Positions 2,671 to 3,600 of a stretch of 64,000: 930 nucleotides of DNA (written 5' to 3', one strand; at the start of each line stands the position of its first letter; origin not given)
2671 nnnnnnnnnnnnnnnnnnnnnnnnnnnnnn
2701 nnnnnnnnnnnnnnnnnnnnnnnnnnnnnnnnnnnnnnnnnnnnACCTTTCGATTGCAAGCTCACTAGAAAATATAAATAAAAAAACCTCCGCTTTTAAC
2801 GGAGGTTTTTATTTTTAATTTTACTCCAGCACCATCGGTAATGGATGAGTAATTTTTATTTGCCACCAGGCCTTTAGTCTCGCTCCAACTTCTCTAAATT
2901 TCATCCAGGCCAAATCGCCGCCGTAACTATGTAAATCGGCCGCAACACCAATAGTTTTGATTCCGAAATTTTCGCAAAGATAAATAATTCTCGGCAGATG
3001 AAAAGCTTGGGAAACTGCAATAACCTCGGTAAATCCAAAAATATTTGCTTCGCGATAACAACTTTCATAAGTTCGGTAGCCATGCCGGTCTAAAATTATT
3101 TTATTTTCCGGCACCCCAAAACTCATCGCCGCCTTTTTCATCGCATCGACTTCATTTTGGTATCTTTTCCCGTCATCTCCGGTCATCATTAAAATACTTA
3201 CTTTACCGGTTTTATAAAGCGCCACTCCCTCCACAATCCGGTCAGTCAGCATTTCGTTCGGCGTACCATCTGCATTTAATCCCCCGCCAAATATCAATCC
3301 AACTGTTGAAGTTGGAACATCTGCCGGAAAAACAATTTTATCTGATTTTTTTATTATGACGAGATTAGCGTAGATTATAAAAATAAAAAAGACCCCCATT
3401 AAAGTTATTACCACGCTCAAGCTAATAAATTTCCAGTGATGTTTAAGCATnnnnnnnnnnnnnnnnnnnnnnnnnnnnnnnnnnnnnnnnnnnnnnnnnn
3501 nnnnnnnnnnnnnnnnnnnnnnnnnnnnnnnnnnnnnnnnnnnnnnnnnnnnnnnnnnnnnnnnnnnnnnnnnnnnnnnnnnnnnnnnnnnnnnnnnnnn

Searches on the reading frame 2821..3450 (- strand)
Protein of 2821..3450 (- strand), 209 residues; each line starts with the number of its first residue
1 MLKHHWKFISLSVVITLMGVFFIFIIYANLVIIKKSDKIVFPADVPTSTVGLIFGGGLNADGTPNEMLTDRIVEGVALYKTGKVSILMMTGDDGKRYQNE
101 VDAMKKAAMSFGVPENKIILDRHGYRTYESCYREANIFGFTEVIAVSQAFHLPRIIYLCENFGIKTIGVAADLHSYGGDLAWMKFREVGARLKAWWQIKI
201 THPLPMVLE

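Call 69: find_encoding_contigs(protein=window:2821-3450:-, flank=10000, max_places=1)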
Protein window:2821-3450:- (209 aa): 4 contigs read that carry it; 1 place shown.
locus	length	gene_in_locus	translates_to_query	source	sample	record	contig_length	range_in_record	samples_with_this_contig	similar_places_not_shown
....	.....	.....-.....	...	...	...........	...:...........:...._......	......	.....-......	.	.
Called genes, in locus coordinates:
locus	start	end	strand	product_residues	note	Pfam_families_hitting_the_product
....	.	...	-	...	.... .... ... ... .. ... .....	-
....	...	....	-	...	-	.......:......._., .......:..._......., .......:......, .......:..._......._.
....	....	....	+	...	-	-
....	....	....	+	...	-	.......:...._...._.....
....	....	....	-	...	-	-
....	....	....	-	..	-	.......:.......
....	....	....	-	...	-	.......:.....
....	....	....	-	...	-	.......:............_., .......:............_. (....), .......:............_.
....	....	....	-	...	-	-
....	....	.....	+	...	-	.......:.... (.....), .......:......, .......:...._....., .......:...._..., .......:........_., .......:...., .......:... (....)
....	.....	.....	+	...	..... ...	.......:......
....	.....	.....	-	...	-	-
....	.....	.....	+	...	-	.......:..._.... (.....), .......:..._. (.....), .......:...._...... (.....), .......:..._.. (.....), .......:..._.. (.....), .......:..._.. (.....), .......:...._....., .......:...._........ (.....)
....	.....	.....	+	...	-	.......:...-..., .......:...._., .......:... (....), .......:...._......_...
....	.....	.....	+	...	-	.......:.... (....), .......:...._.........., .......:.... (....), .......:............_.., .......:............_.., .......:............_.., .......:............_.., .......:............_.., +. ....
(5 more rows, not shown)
